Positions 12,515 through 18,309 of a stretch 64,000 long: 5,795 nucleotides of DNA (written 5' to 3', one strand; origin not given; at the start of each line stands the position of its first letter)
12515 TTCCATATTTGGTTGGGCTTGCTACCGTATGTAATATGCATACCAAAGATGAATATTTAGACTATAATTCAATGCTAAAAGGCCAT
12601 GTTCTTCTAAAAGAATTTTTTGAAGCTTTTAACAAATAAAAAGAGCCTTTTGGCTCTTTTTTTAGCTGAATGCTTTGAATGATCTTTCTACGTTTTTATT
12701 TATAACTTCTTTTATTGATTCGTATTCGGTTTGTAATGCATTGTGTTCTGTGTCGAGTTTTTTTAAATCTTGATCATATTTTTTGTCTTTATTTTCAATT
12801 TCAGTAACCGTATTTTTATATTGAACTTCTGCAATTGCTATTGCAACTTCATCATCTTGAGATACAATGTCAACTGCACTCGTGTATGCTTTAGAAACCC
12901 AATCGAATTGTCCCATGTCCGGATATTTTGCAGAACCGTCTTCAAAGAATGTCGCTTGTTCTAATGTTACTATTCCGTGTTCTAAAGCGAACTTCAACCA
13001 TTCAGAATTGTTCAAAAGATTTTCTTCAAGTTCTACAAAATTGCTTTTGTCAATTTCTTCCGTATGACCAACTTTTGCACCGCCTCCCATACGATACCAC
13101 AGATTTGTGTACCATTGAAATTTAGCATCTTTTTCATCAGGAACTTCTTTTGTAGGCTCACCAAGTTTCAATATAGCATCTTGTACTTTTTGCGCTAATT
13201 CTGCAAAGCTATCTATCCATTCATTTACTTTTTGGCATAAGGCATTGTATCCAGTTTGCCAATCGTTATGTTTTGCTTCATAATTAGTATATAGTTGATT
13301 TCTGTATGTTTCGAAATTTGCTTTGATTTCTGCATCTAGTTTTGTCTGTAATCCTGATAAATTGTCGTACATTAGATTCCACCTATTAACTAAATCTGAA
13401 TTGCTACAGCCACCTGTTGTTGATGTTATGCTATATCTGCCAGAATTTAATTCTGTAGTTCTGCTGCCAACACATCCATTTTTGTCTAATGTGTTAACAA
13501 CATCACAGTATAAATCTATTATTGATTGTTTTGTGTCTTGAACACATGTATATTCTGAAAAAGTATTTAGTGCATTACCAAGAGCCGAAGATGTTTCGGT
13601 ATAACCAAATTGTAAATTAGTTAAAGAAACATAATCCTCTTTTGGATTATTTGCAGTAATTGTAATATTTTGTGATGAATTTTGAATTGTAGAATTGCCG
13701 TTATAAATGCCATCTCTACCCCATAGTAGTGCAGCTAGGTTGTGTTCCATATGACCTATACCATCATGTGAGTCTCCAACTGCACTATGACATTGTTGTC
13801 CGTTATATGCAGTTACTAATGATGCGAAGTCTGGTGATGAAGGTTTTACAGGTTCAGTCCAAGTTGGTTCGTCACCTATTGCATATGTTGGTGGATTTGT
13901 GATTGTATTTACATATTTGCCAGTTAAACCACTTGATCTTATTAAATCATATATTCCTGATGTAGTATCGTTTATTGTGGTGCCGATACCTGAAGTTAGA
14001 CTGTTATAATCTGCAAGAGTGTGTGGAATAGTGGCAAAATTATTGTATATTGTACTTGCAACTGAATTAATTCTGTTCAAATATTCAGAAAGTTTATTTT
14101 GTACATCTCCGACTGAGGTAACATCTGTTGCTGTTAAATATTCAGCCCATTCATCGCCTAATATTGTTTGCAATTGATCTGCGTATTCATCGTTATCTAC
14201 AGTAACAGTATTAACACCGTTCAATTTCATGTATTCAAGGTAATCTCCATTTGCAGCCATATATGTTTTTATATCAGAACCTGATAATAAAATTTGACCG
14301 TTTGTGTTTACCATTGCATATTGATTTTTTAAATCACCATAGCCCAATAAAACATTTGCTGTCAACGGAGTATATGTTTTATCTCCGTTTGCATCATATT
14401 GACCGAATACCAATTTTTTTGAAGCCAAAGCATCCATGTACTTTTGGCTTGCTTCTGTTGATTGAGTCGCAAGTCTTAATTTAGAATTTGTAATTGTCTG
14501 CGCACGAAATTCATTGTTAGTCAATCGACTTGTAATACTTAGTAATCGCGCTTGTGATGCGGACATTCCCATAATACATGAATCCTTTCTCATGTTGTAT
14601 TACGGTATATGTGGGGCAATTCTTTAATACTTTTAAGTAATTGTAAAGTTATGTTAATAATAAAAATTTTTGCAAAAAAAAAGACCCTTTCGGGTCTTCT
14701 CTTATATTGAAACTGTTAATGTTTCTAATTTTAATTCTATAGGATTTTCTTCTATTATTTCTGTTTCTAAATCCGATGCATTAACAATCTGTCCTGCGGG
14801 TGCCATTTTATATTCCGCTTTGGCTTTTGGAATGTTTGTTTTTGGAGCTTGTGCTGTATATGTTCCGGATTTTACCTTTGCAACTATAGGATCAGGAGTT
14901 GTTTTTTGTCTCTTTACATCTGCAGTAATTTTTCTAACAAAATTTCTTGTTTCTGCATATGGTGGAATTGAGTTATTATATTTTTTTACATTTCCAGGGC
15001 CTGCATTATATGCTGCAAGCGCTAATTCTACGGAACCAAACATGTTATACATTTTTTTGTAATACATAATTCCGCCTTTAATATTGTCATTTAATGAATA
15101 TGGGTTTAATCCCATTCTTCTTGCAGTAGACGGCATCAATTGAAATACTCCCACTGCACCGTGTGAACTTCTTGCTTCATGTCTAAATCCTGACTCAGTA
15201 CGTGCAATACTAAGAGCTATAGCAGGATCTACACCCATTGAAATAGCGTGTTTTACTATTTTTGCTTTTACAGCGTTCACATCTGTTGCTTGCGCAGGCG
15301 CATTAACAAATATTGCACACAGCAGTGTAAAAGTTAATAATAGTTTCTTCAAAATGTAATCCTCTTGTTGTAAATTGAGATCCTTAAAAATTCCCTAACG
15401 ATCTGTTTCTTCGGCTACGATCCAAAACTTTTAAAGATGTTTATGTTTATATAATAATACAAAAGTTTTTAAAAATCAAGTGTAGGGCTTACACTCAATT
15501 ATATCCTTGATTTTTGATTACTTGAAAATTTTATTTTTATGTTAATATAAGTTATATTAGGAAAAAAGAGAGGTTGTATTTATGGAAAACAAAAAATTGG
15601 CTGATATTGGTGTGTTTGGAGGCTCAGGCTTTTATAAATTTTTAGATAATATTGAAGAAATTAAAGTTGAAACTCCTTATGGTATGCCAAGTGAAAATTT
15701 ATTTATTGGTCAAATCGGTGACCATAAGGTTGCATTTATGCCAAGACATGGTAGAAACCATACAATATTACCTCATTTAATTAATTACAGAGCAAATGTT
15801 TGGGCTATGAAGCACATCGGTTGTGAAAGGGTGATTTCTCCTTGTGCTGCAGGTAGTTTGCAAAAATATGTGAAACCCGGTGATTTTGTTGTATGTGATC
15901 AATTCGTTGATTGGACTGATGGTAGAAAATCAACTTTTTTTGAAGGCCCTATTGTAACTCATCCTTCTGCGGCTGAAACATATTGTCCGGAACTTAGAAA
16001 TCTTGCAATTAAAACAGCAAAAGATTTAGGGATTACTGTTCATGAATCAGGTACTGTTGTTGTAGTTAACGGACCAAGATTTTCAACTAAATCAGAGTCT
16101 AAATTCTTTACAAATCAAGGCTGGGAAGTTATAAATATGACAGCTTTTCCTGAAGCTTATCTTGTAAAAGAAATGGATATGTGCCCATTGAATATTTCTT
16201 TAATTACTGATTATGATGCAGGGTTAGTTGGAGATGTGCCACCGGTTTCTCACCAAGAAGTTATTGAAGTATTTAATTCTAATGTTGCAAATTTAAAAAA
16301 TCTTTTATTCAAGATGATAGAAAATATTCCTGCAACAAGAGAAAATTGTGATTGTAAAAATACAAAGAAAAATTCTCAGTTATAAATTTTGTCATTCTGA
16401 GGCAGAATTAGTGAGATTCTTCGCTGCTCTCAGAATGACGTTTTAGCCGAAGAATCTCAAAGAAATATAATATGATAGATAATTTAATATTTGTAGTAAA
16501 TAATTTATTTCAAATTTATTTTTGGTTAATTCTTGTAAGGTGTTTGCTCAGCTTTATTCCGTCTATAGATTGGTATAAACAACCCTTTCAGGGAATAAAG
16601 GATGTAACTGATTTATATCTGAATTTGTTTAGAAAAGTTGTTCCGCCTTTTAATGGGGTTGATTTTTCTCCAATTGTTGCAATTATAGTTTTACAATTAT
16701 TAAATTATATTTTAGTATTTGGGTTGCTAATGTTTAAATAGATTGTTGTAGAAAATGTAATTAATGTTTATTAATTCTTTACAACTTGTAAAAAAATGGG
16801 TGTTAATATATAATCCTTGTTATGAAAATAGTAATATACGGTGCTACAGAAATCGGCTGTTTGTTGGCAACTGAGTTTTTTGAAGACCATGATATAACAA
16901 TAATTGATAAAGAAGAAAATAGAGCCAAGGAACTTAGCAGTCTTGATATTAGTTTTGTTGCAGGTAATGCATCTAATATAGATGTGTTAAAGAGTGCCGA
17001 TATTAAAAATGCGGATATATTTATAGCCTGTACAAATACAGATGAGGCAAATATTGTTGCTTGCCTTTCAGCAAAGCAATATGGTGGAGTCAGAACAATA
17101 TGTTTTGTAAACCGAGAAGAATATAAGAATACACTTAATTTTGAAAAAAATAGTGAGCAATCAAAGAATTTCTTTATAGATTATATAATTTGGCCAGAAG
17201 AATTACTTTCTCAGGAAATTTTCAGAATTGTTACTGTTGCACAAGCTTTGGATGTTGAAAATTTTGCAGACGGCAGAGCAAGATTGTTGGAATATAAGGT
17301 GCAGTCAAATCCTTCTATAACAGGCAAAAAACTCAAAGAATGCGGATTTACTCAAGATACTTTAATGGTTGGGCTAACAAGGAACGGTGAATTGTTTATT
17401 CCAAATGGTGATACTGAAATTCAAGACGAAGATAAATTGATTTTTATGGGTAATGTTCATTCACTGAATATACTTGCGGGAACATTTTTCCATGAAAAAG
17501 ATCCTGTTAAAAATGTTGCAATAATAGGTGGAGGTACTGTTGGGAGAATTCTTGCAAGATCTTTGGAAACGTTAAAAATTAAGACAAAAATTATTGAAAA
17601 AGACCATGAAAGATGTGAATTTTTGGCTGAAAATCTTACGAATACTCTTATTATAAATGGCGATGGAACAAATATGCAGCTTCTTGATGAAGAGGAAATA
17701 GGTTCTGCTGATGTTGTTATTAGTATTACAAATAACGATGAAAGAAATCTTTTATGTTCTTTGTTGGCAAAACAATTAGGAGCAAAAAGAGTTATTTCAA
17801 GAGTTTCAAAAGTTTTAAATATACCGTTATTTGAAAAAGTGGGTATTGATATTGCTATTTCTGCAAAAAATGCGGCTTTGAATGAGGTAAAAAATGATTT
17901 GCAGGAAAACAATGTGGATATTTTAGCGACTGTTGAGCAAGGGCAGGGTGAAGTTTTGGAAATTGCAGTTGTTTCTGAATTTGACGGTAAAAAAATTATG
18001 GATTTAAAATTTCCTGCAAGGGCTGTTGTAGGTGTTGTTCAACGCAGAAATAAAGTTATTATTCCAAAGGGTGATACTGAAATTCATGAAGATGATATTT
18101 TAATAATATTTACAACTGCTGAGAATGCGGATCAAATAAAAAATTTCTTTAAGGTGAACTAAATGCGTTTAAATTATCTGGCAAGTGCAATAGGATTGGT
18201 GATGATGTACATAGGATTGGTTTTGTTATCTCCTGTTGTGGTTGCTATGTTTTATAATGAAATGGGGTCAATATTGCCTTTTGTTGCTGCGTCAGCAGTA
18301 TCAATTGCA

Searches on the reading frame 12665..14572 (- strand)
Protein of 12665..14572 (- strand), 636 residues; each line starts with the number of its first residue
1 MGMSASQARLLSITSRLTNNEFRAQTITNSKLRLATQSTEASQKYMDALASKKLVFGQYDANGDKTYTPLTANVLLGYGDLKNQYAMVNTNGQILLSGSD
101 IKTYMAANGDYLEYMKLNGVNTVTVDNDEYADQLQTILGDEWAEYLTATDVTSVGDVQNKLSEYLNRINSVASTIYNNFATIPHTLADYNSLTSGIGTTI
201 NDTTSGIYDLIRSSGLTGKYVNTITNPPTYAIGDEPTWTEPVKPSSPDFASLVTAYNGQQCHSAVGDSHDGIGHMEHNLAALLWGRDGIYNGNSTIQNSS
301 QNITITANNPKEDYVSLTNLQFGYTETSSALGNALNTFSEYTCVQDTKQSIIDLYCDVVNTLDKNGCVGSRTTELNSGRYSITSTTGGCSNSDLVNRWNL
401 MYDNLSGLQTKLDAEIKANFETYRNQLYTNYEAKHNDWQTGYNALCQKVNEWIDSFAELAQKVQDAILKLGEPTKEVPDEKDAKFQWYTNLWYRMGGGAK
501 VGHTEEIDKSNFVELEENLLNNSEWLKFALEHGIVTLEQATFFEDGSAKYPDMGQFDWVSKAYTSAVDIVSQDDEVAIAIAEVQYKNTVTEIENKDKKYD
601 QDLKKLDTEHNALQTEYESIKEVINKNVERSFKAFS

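Call 4: search_protein_families(library=pfam, proteins=[window:12665-14572:-], max_evalue=1)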
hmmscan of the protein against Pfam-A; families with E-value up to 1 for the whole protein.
window:12665-14572:- (636 aa): 11 families
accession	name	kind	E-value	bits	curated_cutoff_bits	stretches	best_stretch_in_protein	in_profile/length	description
PF03938.19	OmpH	-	0.017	15.8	32.4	1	584-622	16-52/141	Outer membrane protein (OmpH-like)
PF13256.11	DUF4047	-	0.053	14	22.1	1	587-629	57-99/125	Domain of unknown function (DUF4047)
PF20438.3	SpoIVA_middle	-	0.074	13.6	25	1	519-626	14-122/179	Stage IV sporulation protein A, middle domain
PF07389.17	Pox_B6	-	0.14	12.4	25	0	503-603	41-150/183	Vaccinia B6 protein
PF12709.12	Fungal_TACC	-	0.17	12.8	27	0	596-626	33-63/77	Fungal Transforming acidic coiled-coil (TACC) proteins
PF24423.1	OVT1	-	0.23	12.3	30.9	0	582-624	7-45/100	Major antigen, helical domain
PF22806.1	M_C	-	0.24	12.3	27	0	537-595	28-87/99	Protein M, C-terminal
PF16526.10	CLZ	-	0.41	11.5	26.7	0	587-629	24-66/71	C-terminal leucine zipper domain of cyclic nucleotide-gated channels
PF10475.15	Vps54_N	-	0.58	9.9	27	1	333-456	155-271/291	Vacuolar-sorting protein 54, of GARP complex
PF15908.10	HMMR_C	-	0.85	10.3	28.6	1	582-627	24-70/157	Hyaluronan mediated motility receptor C-terminal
PF10779.14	XhlA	-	0.94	10.1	34.7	0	586-626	3-43/67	Haemolysin XhlA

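Call 5: search_protein_families(library=ncbifam, proteins=[window:12665-14572:-], max_evalue=1)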
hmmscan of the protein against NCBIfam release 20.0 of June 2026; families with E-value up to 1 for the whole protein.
window:12665-14572:- (636 aa): 3 families
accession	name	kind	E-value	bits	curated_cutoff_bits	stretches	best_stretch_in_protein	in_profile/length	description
NF005196.1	PRK06669.1-1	equivalog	0.019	14.5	200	1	564-631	126-191/274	flagellar assembly protein FliH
NF007827.1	PRK10536.1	equivalog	0.12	11.8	380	1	36-69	50-83/253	phosphate starvation-inducible protein PhoH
NF005973.0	PRK08059.1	equivalog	0.68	10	148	1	411-455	71-115/123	S1 domain-containing post-transcriptional regulator GSP13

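Call 21: search_protein_families(library=phrogs, proteins=[window:12665-14572:-], max_evalue=0.1)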
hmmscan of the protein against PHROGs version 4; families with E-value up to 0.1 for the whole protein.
window:12665-14572:- (636 aa): 0 families

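Call 54: find_homologous_proteins(query=window:12665-14572:-)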
Query window:12665-14572:- (636 aa): 763 proteins with E <= 0.001 among 8000 candidates; the best 120 are listed.
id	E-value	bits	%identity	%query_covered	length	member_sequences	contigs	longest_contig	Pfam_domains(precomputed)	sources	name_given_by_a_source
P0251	3.5e-294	995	71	100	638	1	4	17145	-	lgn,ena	-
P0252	1.8e-278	943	68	100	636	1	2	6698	-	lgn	-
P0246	3.7e-259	880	64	100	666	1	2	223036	-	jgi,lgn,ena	-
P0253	1.4e-257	874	63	100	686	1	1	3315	-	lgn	-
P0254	4.8e-205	701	56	100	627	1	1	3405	-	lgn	-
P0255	4.6e-184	632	79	31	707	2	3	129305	-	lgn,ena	-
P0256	7.3e-181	621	50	100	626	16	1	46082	-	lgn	-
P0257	5.0e-180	618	81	30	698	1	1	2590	-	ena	-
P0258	5.5e-162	559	48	100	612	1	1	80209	-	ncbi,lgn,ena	-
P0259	8.7e-161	555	47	100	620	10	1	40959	-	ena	-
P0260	1.2e-157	544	47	100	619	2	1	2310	-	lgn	-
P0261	2.9e-155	536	49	100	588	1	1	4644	-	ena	-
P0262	6.8e-149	515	45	100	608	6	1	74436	-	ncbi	-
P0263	1.1e-147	511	47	100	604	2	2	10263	-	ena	-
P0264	6.9e-142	492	43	100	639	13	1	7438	-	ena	-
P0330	1.8e-106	375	64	30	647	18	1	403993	-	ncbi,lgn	-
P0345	3.2e-105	371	38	100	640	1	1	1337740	-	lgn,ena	-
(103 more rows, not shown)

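Call 70: find_encoding_contigs(protein=P0345, flank=10000, max_places=2)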
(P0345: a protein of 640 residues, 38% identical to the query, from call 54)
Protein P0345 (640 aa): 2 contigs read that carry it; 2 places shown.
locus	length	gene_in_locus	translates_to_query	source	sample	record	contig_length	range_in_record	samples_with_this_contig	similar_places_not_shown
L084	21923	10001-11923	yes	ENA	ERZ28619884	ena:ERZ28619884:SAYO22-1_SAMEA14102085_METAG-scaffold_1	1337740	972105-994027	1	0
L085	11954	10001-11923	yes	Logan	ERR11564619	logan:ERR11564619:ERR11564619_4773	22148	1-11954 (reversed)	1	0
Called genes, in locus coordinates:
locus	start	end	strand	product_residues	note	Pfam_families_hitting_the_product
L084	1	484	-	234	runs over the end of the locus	PF02463:SMC_N (faint), PF00005:ABC_tran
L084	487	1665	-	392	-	PF25917:BSH_RND, PF25973:BSH_CzcB, PF25876:HH_MFP_RND, PF25940:LcnD_C (weak), PF25954:Beta-barrel_RND_2, PF25990:Beta-barrel_YknX, PF26002:Beta-barrel_AprE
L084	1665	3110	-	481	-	PF02321:OEP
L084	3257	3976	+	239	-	-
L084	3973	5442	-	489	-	PF02386:TrkH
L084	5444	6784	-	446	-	PF01488:Shikimate_DH (faint), PF02254:TrkA_N, PF13241:NAD_binding_7 (faint), PF02080:TrkA_C, PF02254:TrkA_N, PF02080:TrkA_C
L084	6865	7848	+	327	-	-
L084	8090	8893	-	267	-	PF01048:PNP_UDP_1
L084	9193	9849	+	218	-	PF01464:SLT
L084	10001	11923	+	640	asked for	-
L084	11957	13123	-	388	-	PF05343:Peptidase_M42 (faint), PF04389:Peptidase_M28 (weak), PF01546:Peptidase_M20, PF07687:M20_dimer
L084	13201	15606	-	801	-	PF00488:MutS_V, PF20297:MSSS (weak), PF01713:Smr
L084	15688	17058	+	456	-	PF14691:Fer4_20, PF01262:AlaDh_PNT_C (faint), PF13738:Pyr_redox_3 (faint), PF00070:Pyr_redox (faint), PF00890:FAD_binding_2 (faint), PF01266:DAO (faint), PF07992:Pyr_redox_2, PF13450:NAD_binding_8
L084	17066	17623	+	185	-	-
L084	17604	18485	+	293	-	-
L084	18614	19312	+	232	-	PF20318:DUF6613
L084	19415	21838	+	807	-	PF03030:H_PPase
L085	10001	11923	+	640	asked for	-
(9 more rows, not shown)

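Call 71: find_encoding_contigs(protein=P0330, flank=10000, max_places=2)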
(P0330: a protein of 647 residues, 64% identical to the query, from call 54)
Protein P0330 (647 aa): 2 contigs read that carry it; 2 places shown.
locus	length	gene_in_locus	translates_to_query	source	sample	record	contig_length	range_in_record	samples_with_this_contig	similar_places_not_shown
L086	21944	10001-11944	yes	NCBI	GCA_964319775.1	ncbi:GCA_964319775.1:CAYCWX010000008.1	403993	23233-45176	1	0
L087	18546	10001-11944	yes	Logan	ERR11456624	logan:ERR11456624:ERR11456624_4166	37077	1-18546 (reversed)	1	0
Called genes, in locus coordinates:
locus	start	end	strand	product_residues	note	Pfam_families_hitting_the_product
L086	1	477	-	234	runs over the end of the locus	PF00005:ABC_tran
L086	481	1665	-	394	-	PF25917:BSH_RND, PF25973:BSH_CzcB, PF25876:HH_MFP_RND, PF25940:LcnD_C (weak), PF25954:Beta-barrel_RND_2, PF25990:Beta-barrel_YknX, PF26002:Beta-barrel_AprE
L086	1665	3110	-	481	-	PF02321:OEP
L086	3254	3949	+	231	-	-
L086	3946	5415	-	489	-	PF02386:TrkH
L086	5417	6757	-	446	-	PF01488:Shikimate_DH (faint), PF02254:TrkA_N, PF13241:NAD_binding_7 (faint), PF02080:TrkA_C, PF02254:TrkA_N, PF02080:TrkA_C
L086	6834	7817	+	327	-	-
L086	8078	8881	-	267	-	PF01048:PNP_UDP_1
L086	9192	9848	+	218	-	PF01464:SLT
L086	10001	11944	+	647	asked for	-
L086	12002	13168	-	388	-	PF05343:Peptidase_M42 (faint), PF04389:Peptidase_M28 (weak), PF01546:Peptidase_M20, PF07687:M20_dimer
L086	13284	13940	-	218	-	PF20318:DUF6613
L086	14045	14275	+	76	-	PF13560:HTH_31 (weak), PF12844:HTH_19, PF01381:HTH_3, PF13443:HTH_26 (weak)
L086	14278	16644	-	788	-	PF00488:MutS_V, PF20297:MSSS (weak), PF01713:Smr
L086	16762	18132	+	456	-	PF14691:Fer4_20, PF13738:Pyr_redox_3 (faint), PF00070:Pyr_redox (faint), PF00890:FAD_binding_2 (faint), PF01266:DAO (faint), PF07992:Pyr_redox_2, PF13450:NAD_binding_8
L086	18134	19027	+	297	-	-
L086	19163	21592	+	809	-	PF03030:H_PPase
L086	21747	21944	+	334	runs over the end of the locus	PF01869:BcrAD_BadFG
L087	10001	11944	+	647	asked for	-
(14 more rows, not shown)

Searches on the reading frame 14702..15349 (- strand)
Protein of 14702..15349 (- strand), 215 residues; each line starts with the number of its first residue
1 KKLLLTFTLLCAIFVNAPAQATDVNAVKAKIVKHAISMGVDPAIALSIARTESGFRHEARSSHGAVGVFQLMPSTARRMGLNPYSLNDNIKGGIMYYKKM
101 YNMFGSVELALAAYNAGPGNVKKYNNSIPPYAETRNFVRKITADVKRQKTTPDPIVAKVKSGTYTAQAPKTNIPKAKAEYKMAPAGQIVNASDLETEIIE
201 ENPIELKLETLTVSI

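Call 10: search_protein_families(library=pfam, proteins=[window:14702-15349:-], max_evalue=0.001)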
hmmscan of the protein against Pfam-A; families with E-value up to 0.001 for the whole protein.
window:14702-15349:- (215 aa): 1 family
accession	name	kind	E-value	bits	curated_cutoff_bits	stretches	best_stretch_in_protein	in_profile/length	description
PF01464.25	SLT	-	3.3e-22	78.7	21.3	1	37-126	9-106/117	Transglycosylase SLT domain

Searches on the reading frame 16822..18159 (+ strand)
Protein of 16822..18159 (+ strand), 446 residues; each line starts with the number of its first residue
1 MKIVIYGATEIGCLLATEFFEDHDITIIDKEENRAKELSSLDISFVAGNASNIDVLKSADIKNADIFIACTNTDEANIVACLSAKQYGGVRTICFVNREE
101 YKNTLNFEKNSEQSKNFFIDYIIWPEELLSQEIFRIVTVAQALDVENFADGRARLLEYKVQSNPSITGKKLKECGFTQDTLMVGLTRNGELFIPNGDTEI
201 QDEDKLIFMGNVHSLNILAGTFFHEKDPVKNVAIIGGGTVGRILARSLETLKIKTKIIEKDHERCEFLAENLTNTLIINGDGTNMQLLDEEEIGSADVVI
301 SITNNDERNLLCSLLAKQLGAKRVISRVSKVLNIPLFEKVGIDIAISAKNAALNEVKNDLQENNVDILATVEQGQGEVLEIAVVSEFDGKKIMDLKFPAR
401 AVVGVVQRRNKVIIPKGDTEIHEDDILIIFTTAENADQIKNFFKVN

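Call 23: search_protein_families(library=pfam, proteins=[window:16822-18159:+], max_evalue=0.001)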
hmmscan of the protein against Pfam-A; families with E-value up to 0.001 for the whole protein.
window:16822-18159:+ (446 aa): 9 families
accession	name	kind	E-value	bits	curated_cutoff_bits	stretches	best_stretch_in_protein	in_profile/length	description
PF02254.24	TrkA_N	-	5.7e-50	168.9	23.8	2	232-347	1-115/116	TrkA-N domain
PF02080.26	TrkA_C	-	7.7e-27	93.4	27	2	380-444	3-71/71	TrkA-C domain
PF01488.26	Shikimate_DH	-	1e-07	32.6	24.3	0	230-308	13-88/138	Shikimate / quinate 5-dehydrogenase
PF13241.12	NAD_binding_7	-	2.8e-07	31.5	22.1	0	230-318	8-84/104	Putative NAD(P)-binding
PF03435.24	Sacchrp_dh_NADP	-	1.2e-06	29.3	25.1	0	232-303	1-76/129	Saccharopine dehydrogenase NADP binding domain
PF03807.23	F420_oxidored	-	6.5e-06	27.1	21.6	1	232-326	2-90/94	NADP oxidoreductase coenzyme F420-dependent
PF01262.27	AlaDh_PNT_C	-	2.3e-05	24.4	23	0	231-301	30-98/214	Alanine dehydrogenase/PNT, C-terminal domain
PF06241.17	Castor_Poll_mid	-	4.2e-05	23.9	26.7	0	157-214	31-92/104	Castor and Pollux, part of voltage-gated ion channel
PF02558.23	ApbA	-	0.0007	19.7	22.2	0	3-71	1-74/150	Ketopantoate reductase PanE/ApbA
